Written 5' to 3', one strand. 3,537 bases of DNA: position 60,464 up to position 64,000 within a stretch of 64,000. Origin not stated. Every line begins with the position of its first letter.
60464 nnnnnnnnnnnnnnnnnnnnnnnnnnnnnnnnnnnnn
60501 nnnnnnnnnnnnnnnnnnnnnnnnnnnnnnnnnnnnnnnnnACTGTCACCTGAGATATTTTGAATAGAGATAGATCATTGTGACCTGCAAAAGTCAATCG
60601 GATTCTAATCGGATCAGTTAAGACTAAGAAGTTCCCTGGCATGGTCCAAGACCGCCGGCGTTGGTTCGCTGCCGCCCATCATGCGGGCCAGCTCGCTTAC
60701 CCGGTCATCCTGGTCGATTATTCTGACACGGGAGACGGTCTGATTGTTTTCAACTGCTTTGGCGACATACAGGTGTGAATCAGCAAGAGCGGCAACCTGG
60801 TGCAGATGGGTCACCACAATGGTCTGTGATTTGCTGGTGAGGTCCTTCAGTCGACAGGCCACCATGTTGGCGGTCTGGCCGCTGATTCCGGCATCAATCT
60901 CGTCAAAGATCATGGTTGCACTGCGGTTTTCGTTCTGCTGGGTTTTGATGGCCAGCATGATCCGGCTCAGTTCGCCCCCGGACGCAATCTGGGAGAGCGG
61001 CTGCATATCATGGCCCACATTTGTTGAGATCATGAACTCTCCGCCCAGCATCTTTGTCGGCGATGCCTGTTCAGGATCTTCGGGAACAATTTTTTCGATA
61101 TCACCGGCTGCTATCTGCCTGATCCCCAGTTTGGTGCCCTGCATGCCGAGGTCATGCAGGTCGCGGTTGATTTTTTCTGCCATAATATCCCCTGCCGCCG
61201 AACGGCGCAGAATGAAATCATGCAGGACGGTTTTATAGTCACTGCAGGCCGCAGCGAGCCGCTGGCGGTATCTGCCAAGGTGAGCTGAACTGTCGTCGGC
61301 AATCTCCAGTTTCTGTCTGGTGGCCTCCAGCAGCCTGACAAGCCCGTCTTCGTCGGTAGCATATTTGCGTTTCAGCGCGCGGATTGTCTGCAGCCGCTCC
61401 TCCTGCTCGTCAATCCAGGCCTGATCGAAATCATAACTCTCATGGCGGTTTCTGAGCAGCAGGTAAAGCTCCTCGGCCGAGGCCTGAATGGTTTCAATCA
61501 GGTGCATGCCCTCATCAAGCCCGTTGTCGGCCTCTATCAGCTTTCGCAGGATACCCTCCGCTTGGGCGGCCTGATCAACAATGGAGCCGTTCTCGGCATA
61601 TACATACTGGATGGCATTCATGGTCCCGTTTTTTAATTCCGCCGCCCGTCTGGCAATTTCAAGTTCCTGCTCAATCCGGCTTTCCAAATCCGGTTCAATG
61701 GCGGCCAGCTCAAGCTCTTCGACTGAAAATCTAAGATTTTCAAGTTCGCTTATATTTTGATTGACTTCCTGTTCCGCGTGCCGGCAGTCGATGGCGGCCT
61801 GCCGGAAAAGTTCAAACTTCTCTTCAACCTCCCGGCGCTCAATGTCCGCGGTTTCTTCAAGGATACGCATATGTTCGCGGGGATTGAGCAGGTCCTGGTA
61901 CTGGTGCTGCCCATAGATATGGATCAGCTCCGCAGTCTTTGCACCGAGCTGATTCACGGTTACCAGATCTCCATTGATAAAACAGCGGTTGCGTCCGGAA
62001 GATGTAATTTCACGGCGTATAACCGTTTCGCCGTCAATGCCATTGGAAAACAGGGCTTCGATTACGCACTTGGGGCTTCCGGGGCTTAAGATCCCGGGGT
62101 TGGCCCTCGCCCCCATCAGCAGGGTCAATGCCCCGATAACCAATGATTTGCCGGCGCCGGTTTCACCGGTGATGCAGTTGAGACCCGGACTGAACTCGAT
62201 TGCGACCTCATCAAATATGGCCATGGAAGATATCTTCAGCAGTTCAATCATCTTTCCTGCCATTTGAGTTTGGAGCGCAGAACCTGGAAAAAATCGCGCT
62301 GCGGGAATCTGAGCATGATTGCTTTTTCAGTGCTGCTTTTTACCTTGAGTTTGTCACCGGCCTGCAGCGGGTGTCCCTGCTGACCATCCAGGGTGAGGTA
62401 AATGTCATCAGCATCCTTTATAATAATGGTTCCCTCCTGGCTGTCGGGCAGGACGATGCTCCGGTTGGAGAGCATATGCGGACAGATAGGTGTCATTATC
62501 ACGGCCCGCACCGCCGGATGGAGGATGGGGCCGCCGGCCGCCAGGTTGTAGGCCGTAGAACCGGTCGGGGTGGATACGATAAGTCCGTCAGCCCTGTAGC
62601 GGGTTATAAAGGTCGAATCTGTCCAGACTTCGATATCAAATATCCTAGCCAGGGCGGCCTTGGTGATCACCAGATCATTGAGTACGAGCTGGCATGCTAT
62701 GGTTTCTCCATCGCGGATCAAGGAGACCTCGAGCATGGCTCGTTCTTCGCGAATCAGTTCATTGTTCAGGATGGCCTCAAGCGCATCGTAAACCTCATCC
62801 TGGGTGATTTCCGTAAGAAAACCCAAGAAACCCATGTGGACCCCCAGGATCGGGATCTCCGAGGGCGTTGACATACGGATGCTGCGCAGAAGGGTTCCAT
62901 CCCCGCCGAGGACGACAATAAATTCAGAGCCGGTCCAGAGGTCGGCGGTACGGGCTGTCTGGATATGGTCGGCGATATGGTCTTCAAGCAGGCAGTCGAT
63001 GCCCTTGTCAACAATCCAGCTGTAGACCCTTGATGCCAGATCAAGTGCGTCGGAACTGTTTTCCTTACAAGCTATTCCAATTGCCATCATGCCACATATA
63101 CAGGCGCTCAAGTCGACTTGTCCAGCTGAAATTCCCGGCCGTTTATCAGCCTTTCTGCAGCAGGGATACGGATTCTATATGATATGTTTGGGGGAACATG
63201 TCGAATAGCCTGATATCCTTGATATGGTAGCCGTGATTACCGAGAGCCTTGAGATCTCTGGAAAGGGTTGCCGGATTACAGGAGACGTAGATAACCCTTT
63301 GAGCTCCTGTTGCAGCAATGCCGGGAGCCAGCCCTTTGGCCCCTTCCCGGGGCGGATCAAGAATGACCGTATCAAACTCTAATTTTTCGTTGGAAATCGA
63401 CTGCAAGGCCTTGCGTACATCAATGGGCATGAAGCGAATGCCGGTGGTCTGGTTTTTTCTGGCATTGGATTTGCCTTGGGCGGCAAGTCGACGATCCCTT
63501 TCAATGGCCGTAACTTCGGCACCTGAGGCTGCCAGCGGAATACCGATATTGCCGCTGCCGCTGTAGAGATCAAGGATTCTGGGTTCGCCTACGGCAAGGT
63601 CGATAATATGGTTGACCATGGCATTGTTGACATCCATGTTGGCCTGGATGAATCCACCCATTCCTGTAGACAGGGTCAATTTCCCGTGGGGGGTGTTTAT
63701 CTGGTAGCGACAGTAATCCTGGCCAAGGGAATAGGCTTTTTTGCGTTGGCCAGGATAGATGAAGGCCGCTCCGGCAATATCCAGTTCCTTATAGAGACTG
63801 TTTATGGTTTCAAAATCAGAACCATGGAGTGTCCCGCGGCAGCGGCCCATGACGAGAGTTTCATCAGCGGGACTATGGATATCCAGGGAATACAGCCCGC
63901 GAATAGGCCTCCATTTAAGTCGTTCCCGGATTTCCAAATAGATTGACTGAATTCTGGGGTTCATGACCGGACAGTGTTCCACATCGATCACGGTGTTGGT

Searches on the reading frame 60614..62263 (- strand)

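Call 35: search_protein_families(library=pfam, proteins=[window:60614-62263:-])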
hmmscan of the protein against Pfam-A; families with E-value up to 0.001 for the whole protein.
window:60614-62263:- (549 aa): 3 families
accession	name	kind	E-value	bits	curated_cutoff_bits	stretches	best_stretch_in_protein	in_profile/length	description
PF02463.25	SMC_N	-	9.3e-18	64.9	40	1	9-502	5-213/220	RecF/RecN/SMC N terminal domain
PF13476.12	AAA_23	-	9.3e-13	49.7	27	1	9-220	2-175/201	AAA domain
PF13175.12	AAA_15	-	0.0003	21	32.1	0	17-486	14-369/374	AAA ATPase domain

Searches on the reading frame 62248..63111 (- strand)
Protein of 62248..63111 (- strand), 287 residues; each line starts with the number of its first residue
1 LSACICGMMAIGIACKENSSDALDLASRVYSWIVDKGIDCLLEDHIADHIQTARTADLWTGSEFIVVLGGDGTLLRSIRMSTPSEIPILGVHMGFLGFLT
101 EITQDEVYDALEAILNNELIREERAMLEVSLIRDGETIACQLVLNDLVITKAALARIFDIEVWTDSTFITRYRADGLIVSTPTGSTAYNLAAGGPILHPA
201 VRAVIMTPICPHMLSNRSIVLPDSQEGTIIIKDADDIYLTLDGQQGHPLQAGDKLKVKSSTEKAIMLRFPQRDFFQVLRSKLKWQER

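Call 35: search_protein_families(library=pfam, proteins=[window:62248-63111:-])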
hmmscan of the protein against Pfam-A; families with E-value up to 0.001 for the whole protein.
window:62248-63111:- (287 aa): 2 families
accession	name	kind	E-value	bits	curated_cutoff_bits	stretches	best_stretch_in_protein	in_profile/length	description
PF20143.4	NAD_kinase_C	-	2.4e-32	111.7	23.7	1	144-267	1-124/126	ATP-NAD kinase C-terminal domain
PF01513.26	NAD_kinase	-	1e-20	74.8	25.5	1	11-118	1-129/130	ATP-NAD kinase N-terminal domain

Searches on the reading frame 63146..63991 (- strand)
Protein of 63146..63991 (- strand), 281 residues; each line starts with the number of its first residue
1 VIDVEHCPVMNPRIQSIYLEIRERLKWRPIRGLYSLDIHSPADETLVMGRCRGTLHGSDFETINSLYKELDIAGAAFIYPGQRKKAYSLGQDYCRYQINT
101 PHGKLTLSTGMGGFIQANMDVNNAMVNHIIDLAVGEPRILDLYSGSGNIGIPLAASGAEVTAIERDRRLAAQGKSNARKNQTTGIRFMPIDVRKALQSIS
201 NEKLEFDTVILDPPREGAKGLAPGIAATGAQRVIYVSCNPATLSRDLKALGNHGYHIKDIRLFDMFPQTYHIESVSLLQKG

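Call 35: search_protein_families(library=pfam, proteins=[window:63146-63991:-])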
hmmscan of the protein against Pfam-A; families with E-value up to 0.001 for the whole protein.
window:63146-63991:- (281 aa): 6 families
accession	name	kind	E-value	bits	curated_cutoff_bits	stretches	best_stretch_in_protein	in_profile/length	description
PF05958.17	tRNA_U5-meth_tr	-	2.2e-25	89.9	23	1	83-280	148-356/357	tRNA (Uracil-5-)-methyltransferase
PF03602.21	Cons_hypoth95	-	4.2e-10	40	24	1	124-215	31-123/182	Conserved hypothetical protein 95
PF05175.20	MTS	-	1.9e-06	28.1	23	1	105-215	2-108/170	Methyltransferase small domain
PF09445.16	Methyltransf_15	-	3.4e-06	27.2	22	1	138-217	3-83/165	RNA cap guanine-N2 methyltransferase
PF13847.12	Methyltransf_31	-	5.3e-06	26.6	27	1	138-212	6-81/145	Methyltransferase domain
PF13649.12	Methyltransf_25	-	0.00013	23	27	1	139-210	1-69/97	Methyltransferase domain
